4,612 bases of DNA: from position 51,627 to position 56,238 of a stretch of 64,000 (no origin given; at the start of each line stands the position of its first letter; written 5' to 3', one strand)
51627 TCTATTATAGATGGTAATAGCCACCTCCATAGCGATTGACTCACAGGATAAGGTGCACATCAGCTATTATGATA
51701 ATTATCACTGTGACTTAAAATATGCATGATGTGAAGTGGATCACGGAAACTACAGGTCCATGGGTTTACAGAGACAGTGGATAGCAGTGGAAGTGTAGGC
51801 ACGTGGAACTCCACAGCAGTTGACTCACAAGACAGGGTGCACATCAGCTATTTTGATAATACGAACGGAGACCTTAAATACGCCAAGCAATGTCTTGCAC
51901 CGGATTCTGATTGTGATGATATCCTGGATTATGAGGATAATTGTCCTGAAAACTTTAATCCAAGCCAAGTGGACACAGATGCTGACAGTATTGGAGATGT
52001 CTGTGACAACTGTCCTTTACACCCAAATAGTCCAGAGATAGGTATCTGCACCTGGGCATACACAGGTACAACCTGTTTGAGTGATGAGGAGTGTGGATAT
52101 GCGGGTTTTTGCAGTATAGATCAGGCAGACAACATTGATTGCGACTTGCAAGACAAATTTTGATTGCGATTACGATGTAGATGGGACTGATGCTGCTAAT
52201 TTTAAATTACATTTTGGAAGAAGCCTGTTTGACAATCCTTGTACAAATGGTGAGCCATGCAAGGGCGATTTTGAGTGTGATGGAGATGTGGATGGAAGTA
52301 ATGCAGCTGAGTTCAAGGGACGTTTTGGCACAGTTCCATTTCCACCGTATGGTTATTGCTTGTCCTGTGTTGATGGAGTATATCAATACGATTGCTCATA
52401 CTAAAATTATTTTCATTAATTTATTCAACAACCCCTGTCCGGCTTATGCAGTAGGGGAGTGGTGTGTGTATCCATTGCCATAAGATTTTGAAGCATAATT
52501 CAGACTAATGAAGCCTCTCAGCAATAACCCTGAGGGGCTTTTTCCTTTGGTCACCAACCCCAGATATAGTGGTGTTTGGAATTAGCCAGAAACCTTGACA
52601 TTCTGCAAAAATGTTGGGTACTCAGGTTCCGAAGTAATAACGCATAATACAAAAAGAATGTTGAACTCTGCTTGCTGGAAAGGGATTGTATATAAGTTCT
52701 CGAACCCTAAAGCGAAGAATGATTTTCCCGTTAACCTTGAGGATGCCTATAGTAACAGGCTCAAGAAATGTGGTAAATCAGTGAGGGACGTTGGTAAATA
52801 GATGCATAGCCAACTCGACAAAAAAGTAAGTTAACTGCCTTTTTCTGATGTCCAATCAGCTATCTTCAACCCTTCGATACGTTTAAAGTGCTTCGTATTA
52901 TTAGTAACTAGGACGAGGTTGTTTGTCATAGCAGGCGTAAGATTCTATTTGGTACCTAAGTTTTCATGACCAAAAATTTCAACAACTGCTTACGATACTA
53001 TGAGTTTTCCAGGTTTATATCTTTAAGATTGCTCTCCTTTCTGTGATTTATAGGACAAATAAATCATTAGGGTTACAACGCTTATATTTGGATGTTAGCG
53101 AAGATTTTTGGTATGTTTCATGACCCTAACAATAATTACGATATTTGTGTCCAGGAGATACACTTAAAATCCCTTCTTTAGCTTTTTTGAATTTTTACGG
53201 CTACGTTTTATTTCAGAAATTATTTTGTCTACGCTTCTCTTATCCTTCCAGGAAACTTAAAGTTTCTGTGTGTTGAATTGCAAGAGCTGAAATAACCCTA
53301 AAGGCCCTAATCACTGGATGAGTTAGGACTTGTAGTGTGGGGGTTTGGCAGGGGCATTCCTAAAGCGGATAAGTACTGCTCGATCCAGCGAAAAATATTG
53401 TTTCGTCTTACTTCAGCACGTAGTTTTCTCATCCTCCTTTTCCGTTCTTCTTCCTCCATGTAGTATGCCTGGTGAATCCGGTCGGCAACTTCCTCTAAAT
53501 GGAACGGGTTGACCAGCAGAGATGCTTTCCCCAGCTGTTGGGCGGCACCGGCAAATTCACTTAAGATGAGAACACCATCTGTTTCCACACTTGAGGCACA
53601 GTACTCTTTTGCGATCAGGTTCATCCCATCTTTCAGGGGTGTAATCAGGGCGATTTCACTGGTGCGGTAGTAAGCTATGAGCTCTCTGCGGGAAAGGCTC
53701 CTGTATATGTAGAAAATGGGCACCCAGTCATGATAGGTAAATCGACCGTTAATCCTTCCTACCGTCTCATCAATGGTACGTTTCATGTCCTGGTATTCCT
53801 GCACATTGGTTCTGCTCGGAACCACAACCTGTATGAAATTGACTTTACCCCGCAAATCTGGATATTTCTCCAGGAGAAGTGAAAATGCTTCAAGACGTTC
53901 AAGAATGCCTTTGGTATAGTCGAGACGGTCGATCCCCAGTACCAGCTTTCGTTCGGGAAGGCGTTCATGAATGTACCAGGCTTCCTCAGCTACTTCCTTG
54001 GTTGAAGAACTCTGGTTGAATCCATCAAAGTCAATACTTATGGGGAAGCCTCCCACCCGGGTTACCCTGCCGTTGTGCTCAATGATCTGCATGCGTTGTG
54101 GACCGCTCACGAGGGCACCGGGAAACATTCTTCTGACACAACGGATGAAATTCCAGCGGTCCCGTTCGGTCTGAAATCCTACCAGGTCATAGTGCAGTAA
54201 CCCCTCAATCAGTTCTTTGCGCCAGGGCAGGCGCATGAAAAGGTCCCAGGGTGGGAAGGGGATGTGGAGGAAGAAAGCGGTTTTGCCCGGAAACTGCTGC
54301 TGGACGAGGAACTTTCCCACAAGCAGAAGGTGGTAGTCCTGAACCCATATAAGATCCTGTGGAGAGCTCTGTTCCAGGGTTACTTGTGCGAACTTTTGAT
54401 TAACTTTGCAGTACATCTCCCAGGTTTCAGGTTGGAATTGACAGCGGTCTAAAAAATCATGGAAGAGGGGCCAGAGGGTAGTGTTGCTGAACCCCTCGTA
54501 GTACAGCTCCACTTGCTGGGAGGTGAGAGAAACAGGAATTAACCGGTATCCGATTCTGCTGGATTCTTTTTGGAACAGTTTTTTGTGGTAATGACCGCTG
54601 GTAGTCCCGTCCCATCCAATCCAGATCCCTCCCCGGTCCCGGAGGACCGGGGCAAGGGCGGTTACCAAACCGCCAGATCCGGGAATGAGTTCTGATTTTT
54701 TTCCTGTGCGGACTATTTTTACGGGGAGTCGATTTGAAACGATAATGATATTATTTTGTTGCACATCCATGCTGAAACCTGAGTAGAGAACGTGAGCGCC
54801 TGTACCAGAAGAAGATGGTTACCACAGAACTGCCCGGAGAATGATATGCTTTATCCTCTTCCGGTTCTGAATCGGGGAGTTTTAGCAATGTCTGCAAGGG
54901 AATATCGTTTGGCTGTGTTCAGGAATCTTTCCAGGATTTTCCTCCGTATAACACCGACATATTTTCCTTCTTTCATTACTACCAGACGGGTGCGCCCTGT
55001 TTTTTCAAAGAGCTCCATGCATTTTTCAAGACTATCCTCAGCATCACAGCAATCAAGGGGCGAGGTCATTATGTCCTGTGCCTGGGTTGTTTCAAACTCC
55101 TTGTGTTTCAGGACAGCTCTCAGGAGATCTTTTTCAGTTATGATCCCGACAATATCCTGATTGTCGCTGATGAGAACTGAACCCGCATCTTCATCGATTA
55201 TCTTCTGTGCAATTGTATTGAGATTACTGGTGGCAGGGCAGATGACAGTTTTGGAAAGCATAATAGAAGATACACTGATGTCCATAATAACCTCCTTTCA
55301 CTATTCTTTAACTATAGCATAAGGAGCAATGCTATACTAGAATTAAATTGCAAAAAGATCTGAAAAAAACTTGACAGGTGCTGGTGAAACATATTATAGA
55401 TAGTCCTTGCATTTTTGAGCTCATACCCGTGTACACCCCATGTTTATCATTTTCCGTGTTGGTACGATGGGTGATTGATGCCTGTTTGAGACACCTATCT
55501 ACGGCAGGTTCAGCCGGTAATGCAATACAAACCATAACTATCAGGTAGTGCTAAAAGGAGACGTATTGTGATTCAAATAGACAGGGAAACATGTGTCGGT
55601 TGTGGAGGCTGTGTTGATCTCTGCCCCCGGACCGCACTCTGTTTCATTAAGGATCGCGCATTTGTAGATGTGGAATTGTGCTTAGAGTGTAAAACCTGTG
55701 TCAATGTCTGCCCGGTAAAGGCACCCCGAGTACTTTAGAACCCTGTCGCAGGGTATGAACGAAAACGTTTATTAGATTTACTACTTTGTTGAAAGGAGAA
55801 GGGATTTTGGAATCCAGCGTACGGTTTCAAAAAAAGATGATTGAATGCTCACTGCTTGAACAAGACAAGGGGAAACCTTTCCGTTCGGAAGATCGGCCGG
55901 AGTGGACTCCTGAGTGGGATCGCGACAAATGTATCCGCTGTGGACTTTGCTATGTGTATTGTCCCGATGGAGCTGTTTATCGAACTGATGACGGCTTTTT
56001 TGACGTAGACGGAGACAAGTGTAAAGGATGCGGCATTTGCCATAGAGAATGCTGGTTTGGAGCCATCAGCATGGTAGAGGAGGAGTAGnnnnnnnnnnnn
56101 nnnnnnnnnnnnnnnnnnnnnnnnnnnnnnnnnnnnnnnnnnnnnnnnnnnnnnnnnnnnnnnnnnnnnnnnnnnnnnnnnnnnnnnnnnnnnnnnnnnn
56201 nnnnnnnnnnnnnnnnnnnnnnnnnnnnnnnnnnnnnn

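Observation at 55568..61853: A NuoE/NuoF/NuoG-N-terminal bifurcation-type module with no known catalytic partner, wired to a PFOR beta/delta-like pair and a FixC/GGR-family flavoprotein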

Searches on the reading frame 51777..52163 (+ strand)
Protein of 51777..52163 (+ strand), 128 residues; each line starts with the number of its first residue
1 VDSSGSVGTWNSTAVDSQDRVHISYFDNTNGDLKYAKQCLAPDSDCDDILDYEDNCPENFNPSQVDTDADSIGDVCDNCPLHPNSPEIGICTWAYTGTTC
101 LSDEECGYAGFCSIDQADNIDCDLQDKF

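Call 53: search_protein_families(library=pfam, proteins=[window:51777-52163:+], max_evalue=5)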
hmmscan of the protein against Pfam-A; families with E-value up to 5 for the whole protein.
window:51777-52163:+ (128 aa): 2 families
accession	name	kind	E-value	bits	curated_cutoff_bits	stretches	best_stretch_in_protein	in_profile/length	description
PF02412.23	TSP_3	-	6.2e-06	26.2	25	2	66-84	15-33/36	Thrombospondin type 3 repeat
PF04706.18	Dickkopf_N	-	0.11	13.3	25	1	100-122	2-23/51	Dickkopf N-terminal cysteine-rich region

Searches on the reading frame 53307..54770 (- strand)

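Call 53: search_protein_families(library=pfam, proteins=[window:53307-54770:-], max_evalue=5)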
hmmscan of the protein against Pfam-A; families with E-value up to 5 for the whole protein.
window:53307-54770:- (487 aa): 2 families
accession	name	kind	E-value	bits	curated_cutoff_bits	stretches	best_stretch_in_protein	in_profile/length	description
PF00982.27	Glyco_transf_20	-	1.5e-140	469.5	32.5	1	7-470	2-471/473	Glycosyltransferase family 20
PF00534.26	Glycos_transf_1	-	0.003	17.6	26.4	1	272-307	13-49/172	Glycosyl transferases group 1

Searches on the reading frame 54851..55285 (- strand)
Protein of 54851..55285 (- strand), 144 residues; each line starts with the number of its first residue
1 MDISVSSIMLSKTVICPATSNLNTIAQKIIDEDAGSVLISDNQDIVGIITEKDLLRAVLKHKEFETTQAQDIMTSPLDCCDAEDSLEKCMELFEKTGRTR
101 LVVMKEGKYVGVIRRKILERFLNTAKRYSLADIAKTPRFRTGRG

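Call 53: search_protein_families(library=pfam, proteins=[window:54851-55285:-], max_evalue=5)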
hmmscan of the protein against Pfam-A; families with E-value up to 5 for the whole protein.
window:54851-55285:- (144 aa): 8 families
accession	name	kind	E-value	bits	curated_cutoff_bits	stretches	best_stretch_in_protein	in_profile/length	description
PF00571.33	CBS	-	3.8e-20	72.4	24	2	70-116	2-49/57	CBS domain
PF00925.25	GTP_cyclohydro2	-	0.018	15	23.3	1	79-114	58-95/165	GTP cyclohydrolase II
PF24781.2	FANCA_helical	-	0.062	14.2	28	1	80-125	2-44/82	FANCA helical domain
PF03557.20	Bunya_G1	-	0.071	11.5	25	1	22-87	715-779/879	Bunyavirus glycoprotein G1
PF19234.4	DUF5887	-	0.096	13.1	32.7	0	34-67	64-95/136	Family of unknown function (DUF5887)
PF04867.17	DUF643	-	0.1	13.7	25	1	47-92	60-105/114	Protein of unknown function (DUF643)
PF02785.25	Biotin_carb_C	-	0.16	12.6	32.4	1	42-68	74-100/108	Biotin carboxylase C-terminal domain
PF00583.31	Acetyltransf_1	-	0.22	12.2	20.7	1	91-140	27-72/116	Acetyltransferase (GNAT) family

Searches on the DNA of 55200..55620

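Call 49: search_rna_families(source=window, start=55200, end=55620, threshold=evalue, max_evalue=5)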
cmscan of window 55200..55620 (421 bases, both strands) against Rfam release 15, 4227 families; matches with E-value up to 5: 0.
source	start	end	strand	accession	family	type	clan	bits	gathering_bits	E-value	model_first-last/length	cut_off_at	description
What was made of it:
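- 55371..55401 (+): Sigma-70-type promoter: TTGACA followed by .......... No Rfam family matches the roughly 190-nt leader (call 49).
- Tried and rejected: Riboswitch in the 190-nt leader: no Rfam match at E up to 5 (call 49).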

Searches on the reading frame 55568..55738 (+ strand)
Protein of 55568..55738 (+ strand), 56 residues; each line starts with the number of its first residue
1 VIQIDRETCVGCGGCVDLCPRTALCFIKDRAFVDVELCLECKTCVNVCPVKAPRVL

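Call 3: search_protein_families(library=pfam, proteins=[window:55568-55738:+], max_evalue=0.01)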
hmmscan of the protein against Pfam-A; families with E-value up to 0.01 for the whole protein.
window:55568-55738:+ (56 aa): 16 families
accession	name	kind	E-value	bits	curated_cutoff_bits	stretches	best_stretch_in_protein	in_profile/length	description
PF00037.32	Fer4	-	6.5e-13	48.4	21.1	2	32-53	2-23/24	4Fe-4S binding domain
PF12797.12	Fer4_2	-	2.3e-11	43.3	24.5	2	3-20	4-21/22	4Fe-4S binding domain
PF13237.11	Fer4_10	-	5.4e-11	42.7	25.5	2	2-49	2-53/53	4Fe-4S dicluster domain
PF12837.12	Fer4_6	-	1.3e-10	41.1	25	2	2-21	2-21/24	4Fe-4S binding domain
PF12838.12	Fer4_7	-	8e-10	39.5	27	2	8-52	1-52/52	4Fe-4S dicluster domain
PF14697.11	Fer4_21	-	5.1e-09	36.6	35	1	3-51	2-54/59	4Fe-4S dicluster domain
PF12800.12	Fer4_4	-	3e-08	33.8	24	2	36-50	2-16/17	4Fe-4S binding domain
PF13187.11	Fer4_9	-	3.4e-08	33.8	27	2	7-23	35-51/52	4Fe-4S dicluster domain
PF12798.12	Fer4_3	-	2.4e-06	28.4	27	1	38-52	1-15/15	4Fe-4S binding domain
PF13370.11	Fer4_13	-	2.8e-05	25.1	24.5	1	4-21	1-18/58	4Fe-4S single cluster domain of Ferredoxin I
PF13484.11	Fer4_16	-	0.00017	22.7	30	0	8-24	1-17/66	4Fe-4S double cluster binding domain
PF13459.11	Fer4_15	-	0.00036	21.6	22.4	1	2-20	1-19/66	4Fe-4S single cluster domain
PF13534.11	Fer4_17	-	0.00038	21.4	22.2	0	34-50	42-58/61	4Fe-4S dicluster domain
PF25160.1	LdpA_Fe-S-bd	-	0.00042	20.5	27.6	1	15-51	9-41/49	LdpA Fe-S cluster-binding domain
PF13183.11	Fer4_8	-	0.00045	21.1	27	0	35-51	51-67/68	4Fe-4S dicluster domain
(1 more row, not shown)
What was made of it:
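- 55568..55738 (+): 56-aa 2x[4Fe-4S] ferredoxin (Fdx), the most conserved product of the cluster. Fer4 families match (call 3).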

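Call 5: search_protein_families(library=ncbifam, proteins=[window:55568-55738:+], max_evalue=0.01)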
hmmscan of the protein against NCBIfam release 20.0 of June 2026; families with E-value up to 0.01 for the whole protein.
window:55568-55738:+ (56 aa): 79 families (the best 25 are shown)
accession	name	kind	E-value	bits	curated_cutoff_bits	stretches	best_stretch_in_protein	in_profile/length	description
NF058577.1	FdxA_fam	equivalog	6e-10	39.2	65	1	6-52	6-52/52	4Fe-4S ferredoxin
NF040864.1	HgcB_ferredoxin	equivalog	6.2e-10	38.8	99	1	2-55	9-63/93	mercury methylation ferredoxin HgcB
NF043069.1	T4HPD_activ_SAM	equivalog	1.3e-08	34.6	425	1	2-53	46-97/299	trans-4-hydroxy-L-proline dehydratase activase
NF005504.0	PRK07118.1-3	equivalog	2e-08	33.9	437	1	7-52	219-264/293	Fe-S cluster domain-containing protein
NF006221.0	PRK08348.1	subfamily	5.2e-08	32.7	124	1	2-52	39-91/136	NADH-plastoquinone oxidoreductase subunit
TIGR04041.1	activase_YjjW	hypoth_equivalog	6.8e-08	32.3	250.2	1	7-52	41-86/276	YjjW family glycine radical enzyme activase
TIGR02700.1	flavo_MJ0208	hypoth_equivalog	8.5e-08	31.8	251.35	1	3-52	144-193/234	dihydromethanopterin reductase (acceptor)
NF005503.0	PRK07118.1-2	equivalog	2.7e-07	30.1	252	1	2-35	162-195/292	RnfABCDGE type electron transport complex subunit B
NF038196.1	ferrodoxin_EFR1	subfamily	3.1e-07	30.7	75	1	5-52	183-228/242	EFR1 family ferrodoxin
TIGR04105.1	FeFe_hydrog_B1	subfamily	3.9e-07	29.1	450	1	15-52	121-158/462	monomeric [FeFe] hydrogenase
NF042909.1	FMH_DH_FwdF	exception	4e-07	29.4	375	1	2-52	252-310/336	tungsten-dependent formylmethanofuran dehydrogenase subunit FwdF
NF045874.1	Vhu_polyferre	exception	4.4e-07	29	600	1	7-52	128-173/381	F420-non-reducing hydrogenase associated-polyferredoxin VhuB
NF010369.0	PRK13795.1-4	equivalog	5.4e-07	28.2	1086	1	8-50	577-621/633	hypothetical protein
NF004914.0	PRK06273.1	equivalog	7.7e-07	29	163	1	3-26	47-70/167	ferredoxin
NF043039.1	HgcAB_like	equivalog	7.8e-07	29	285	1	2-52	295-348/350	HgcAB-like fusion protein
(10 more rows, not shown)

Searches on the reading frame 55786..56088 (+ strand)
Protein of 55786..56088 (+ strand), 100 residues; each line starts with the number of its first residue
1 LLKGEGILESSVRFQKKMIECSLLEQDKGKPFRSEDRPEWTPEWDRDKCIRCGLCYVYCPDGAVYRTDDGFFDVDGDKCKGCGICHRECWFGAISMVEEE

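Call 3: search_protein_families(library=pfam, proteins=[window:55786-56088:+], max_evalue=0.01)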
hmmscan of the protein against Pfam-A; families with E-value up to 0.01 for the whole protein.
window:55786-56088:+ (100 aa): 12 families
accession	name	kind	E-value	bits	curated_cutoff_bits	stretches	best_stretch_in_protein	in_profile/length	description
PF12837.12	Fer4_6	-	2.9e-14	52.6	25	2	41-63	1-23/24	4Fe-4S binding domain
PF00037.32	Fer4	-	3.6e-13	49.2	21.1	2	42-64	1-23/24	4Fe-4S binding domain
PF14697.11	Fer4_21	-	2.2e-11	44.1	35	1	45-96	4-59/59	4Fe-4S dicluster domain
PF12797.12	Fer4_2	-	6.1e-09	35.7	24.5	1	40-60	1-21/22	4Fe-4S binding domain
PF12838.12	Fer4_7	-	4.7e-08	33.8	27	1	48-93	1-52/52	4Fe-4S dicluster domain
PF13237.11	Fer4_10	-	8.4e-07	29.3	25.5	1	45-89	5-52/53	4Fe-4S dicluster domain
PF13187.11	Fer4_9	-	1.1e-06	29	27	1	28-63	21-51/52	4Fe-4S dicluster domain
PF12800.12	Fer4_4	-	9.5e-06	26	24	1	47-62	2-17/17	4Fe-4S binding domain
PF13459.11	Fer4_15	-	7.4e-05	23.8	22.4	0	45-63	4-22/66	4Fe-4S single cluster domain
PF13484.11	Fer4_16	-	0.00034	21.8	30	0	48-67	1-20/66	4Fe-4S double cluster binding domain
PF13534.11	Fer4_17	-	0.00092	20.1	22.2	0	47-62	44-59/61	4Fe-4S dicluster domain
PF13183.11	Fer4_8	-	0.0011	19.9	27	1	47-69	3-22/68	4Fe-4S dicluster domain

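Call 5: search_protein_families(library=ncbifam, proteins=[window:55786-56088:+], max_evalue=0.01)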
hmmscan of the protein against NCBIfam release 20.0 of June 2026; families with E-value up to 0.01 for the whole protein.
window:55786-56088:+ (100 aa): 85 families (the best 25 are shown)
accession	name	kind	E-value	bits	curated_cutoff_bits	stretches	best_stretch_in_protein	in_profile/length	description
TIGR02179.1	PorD_KorD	subfamily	1.1e-20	73.6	60.05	1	41-100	19-78/78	2-oxoacid:acceptor oxidoreductase, delta subunit, pyruvate/2-ketoisovalerate family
NF040684.1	PorD_Arch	equivalog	1.2e-20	73.4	120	1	40-100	25-85/85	pyruvate synthase subunit PorD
NF007203.0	PRK09624.1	equivalog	3.5e-20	72.2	171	1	40-99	44-103/105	pyuvate ferredoxin oxidoreductase subunit delta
NF007202.0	PRK09623.1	equivalog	1.3e-18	67.3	166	1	39-100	43-104/105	3-methyl-2-oxobutanoate dehydrogenase subunit delta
NF045763.1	PhenlGlyoxDHPadF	equivalog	1.4e-14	54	150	1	41-94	25-77/78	NADH-dependent phenylglyoxylate dehydrogenase subunit delta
NF007204.0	PRK09625.1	equivalog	4.3e-13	49.5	125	1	41-90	53-102/133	pyruvate flavodoxin oxidoreductase subunit delta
NF045790.1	OxalOxreddelta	equivalog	2.1e-12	46.8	230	1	42-99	255-311/316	oxalate oxidoreductase subunit delta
NF009410.0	PRK12771.1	subfamily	3.3e-10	39.2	516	1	48-100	513-566/566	NAD(P)-binding protein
TIGR02700.1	flavo_MJ0208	hypoth_equivalog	1.3e-09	37.7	251.35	1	45-95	146-195/234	dihydromethanopterin reductase (acceptor)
NF040864.1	HgcB_ferredoxin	equivalog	2.2e-09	37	99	1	43-96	10-63/93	mercury methylation ferredoxin HgcB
NF006183.0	PRK08318.1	equivalog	2.5e-09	36.4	335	1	41-98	336-399/422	NAD-dependent dihydropyrimidine dehydrogenase subunit PreA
NF005505.0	PRK07118.1-4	equivalog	2.6e-09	37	378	2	46-96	215-264/265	Fe-S cluster domain-containing protein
NF058577.1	FdxA_fam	equivalog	2.8e-09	37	65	1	47-93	7-52/52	4Fe-4S ferredoxin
NF040770.1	hetero_SS_HdrA2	exception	5.6e-09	34.7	1100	1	41-97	571-626/777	CoB-CoM heterodisulfide reductase HdrA2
NF040612.1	F420_dehyd_FpoI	exception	1.7e-08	34.4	180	2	35-66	70-101/135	F420H2 dehydrogenase subunit FpoI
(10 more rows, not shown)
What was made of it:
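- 55786..56088 (+): PorD-like 2x[4Fe-4S] subunit (PFOR delta type). TIGR02179 PorD_KorD scores 73.6 bits against a cut-off of 60.05 (call 5).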
